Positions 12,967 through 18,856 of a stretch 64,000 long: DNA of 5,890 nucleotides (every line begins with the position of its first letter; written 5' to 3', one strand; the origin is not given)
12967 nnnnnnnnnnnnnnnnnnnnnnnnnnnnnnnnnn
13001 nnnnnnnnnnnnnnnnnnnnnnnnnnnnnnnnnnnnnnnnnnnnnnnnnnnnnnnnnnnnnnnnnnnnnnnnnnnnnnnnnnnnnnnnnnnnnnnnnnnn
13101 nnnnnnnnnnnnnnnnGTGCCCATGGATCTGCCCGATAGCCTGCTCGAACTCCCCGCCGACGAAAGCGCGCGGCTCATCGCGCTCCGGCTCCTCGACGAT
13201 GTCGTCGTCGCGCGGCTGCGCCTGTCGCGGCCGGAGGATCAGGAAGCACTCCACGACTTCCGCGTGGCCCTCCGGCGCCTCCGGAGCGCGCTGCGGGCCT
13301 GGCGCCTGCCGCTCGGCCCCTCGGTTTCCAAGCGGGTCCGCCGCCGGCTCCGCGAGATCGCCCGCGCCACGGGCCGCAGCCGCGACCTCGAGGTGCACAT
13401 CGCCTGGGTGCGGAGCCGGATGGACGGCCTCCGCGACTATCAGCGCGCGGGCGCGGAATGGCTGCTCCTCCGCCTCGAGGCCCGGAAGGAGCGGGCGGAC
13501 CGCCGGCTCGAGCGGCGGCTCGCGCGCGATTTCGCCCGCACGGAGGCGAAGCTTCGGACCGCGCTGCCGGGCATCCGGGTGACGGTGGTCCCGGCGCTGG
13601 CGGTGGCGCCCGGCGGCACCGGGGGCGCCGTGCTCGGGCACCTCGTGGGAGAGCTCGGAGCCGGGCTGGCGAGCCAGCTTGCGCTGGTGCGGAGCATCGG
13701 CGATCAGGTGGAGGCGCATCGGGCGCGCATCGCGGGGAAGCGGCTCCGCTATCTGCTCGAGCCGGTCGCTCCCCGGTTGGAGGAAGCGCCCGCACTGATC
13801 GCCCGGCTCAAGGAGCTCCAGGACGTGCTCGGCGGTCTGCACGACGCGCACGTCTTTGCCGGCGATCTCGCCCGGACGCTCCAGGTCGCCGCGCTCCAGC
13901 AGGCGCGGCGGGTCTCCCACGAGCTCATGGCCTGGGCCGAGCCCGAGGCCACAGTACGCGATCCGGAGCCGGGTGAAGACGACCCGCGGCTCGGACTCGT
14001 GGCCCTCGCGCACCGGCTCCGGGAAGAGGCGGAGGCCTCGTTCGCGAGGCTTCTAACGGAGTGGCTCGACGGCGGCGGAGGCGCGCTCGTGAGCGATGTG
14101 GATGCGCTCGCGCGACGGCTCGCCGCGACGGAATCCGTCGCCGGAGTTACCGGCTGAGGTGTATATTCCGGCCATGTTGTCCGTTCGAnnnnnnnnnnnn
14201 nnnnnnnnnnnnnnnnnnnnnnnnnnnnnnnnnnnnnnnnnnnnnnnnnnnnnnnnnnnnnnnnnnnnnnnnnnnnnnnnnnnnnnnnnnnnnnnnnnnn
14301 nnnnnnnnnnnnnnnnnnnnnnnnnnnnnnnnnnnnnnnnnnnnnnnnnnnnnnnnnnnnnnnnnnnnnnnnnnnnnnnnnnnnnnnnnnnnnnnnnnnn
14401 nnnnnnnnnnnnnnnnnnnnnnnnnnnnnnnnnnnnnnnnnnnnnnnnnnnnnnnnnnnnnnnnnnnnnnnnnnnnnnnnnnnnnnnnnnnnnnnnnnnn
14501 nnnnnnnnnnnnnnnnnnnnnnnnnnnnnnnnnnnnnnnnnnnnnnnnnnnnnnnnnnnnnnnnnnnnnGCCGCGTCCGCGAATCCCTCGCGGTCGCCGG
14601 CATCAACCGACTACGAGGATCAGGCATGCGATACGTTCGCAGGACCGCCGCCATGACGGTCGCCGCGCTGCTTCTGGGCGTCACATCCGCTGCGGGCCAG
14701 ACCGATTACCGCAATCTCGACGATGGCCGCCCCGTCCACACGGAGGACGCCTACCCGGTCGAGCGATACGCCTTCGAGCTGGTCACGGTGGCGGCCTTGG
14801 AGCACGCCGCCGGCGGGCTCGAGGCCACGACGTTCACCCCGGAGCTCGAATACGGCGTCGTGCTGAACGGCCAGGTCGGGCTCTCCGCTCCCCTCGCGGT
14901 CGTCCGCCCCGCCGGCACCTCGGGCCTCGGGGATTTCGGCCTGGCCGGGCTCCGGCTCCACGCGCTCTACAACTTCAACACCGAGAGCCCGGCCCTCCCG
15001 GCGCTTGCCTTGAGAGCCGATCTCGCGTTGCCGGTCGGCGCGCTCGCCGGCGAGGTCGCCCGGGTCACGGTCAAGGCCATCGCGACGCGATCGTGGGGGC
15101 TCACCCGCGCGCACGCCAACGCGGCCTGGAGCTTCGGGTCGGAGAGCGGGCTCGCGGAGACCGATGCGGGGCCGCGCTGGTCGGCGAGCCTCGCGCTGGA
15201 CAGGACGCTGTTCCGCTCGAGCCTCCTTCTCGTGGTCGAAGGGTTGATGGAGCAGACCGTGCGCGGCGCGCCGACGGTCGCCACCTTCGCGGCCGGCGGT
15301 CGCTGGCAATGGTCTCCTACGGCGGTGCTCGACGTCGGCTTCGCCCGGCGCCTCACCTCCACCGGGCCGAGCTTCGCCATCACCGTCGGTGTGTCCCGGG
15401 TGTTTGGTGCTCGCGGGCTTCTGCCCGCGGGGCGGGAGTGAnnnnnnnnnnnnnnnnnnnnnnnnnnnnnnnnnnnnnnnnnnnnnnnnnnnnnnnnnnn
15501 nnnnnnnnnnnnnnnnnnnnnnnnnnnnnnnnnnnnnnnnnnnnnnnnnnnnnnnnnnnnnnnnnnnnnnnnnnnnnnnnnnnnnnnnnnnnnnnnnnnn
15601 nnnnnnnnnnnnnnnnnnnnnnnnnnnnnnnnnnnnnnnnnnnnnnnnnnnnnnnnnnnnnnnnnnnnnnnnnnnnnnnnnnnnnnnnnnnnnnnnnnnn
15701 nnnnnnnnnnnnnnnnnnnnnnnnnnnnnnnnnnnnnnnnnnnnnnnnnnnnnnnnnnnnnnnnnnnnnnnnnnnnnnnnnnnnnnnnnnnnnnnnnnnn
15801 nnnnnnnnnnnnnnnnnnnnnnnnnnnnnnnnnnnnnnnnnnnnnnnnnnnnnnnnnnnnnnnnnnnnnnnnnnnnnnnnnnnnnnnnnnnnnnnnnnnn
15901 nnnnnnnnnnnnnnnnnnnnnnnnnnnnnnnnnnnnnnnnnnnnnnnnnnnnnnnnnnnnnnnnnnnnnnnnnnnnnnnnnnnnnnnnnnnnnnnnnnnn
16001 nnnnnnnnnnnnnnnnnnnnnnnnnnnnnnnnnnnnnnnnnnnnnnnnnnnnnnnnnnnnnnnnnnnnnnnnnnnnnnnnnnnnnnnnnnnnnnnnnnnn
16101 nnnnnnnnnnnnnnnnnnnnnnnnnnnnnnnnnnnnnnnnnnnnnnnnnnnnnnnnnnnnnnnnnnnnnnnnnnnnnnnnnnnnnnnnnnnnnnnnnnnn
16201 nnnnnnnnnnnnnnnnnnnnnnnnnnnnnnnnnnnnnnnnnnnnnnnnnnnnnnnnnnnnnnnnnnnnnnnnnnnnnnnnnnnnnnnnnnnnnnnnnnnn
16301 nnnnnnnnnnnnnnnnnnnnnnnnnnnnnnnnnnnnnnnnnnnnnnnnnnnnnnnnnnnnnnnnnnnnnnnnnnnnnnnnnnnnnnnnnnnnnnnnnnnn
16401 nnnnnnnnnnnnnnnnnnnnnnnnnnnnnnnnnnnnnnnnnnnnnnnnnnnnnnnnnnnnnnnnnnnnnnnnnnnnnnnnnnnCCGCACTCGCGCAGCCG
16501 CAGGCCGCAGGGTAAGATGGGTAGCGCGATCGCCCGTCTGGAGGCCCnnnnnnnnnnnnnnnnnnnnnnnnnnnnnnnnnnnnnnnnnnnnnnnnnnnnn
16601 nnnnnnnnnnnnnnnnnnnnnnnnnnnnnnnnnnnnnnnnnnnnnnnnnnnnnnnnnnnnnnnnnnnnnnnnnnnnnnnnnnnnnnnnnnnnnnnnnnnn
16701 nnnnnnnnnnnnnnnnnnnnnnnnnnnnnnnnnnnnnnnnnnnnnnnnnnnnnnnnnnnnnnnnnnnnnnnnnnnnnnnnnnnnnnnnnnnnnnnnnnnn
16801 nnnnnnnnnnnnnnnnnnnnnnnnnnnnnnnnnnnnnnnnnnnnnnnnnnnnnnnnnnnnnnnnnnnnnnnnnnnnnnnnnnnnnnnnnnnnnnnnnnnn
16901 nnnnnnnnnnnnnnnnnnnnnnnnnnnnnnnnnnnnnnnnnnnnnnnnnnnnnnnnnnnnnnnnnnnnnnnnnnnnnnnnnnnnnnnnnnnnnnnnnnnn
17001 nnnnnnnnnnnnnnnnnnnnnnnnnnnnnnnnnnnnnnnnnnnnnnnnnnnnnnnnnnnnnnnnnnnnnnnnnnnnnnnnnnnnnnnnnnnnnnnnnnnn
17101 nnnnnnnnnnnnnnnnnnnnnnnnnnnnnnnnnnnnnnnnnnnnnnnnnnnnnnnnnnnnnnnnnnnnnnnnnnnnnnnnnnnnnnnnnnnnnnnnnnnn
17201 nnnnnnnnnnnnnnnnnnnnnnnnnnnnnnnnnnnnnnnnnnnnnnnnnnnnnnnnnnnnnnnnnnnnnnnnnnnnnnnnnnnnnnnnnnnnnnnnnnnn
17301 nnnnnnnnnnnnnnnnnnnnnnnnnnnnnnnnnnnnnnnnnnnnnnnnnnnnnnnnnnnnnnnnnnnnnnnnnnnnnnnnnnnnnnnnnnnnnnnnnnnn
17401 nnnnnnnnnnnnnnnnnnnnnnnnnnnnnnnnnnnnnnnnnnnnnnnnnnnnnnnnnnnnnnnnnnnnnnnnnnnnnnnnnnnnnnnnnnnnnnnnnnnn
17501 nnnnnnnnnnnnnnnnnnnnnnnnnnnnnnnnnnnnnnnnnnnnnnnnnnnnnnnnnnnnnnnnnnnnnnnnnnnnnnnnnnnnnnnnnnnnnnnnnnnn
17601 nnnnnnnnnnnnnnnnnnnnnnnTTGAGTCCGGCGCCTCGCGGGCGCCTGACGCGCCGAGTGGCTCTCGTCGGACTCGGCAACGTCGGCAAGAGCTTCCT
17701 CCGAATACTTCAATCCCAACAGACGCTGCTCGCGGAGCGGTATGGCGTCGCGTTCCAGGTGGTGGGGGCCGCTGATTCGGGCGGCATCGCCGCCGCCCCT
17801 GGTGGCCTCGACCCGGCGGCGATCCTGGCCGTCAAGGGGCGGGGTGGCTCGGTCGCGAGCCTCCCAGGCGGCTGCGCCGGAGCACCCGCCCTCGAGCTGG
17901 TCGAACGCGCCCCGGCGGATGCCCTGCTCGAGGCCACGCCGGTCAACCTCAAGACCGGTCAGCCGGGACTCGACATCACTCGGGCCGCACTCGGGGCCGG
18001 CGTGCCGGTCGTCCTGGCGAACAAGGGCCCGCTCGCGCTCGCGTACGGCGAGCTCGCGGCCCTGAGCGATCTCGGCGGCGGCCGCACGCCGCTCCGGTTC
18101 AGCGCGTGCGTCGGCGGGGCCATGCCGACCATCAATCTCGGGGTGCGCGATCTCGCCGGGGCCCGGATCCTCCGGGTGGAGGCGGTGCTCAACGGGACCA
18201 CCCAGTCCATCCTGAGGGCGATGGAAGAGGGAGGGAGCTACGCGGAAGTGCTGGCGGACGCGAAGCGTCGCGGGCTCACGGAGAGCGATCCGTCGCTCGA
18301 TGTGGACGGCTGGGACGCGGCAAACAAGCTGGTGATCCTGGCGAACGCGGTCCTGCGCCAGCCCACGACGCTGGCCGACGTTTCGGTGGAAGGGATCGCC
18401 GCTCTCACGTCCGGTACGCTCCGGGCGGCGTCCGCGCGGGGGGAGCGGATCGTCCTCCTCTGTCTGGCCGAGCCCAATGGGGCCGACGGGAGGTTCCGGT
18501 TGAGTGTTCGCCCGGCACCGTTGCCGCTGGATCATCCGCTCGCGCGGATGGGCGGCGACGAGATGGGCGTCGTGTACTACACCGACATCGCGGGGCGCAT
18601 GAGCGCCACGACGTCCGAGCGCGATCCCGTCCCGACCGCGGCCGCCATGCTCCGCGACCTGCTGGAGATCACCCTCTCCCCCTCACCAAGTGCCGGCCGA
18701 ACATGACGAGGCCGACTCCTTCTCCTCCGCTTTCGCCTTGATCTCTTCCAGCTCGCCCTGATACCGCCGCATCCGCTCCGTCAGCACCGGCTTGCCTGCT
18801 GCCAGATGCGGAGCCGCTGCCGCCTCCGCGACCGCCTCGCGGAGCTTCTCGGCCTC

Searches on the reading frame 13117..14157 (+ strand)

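Call 13: search_protein_families(library=pfam, proteins=[window:13117-14157:+])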
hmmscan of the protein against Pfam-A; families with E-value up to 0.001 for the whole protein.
window:13117-14157:+ (346 aa): 1 family
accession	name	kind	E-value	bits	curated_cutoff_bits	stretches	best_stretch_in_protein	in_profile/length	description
PF05235.19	CHAD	-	7.9e-34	118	25.6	1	26-248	7-224/228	CHAD domain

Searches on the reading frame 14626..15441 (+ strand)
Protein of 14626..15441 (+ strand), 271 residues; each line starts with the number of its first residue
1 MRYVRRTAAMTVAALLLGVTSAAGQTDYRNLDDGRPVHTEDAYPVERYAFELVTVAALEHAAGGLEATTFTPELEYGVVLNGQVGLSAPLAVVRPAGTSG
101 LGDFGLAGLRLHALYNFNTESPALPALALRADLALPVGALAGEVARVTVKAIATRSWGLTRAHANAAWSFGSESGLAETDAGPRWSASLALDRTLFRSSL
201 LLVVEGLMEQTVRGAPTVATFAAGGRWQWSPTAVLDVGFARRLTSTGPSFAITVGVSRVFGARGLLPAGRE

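Call 13: search_protein_families(library=pfam, proteins=[window:14626-15441:+])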
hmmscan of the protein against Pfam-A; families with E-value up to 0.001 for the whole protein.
window:14626-15441:+ (271 aa): 1 family
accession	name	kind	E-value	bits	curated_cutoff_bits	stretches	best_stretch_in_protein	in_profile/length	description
PF13557.12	Phenol_MetA_deg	-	0.00023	21.7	22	1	67-257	42-239/242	Putative MetA-pathway of phenol degradation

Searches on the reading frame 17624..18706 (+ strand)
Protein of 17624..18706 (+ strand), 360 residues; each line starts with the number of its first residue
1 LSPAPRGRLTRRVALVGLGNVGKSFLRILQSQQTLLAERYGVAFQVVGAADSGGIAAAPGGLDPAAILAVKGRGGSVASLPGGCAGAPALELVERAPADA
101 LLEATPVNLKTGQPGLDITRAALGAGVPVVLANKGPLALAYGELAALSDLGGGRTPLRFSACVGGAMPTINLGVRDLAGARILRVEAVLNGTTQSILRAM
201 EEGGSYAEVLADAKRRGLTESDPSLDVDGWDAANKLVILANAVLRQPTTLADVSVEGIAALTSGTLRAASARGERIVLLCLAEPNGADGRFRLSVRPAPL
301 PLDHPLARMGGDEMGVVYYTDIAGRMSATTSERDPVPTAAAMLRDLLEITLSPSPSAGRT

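Call 13: search_protein_families(library=pfam, proteins=[window:17624-18706:+])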
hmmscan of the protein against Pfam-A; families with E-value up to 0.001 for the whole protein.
window:17624-18706:+ (360 aa): 2 families
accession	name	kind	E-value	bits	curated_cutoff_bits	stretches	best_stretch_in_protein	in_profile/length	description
PF00742.24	Homoserine_dh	-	5.6e-44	150.5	22.9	1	168-347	1-173/173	Homoserine dehydrogenase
PF03447.22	NAD_binding_3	-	0.0006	20.9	24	0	17-149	1-107/116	Homoserine dehydrogenase, NAD binding domain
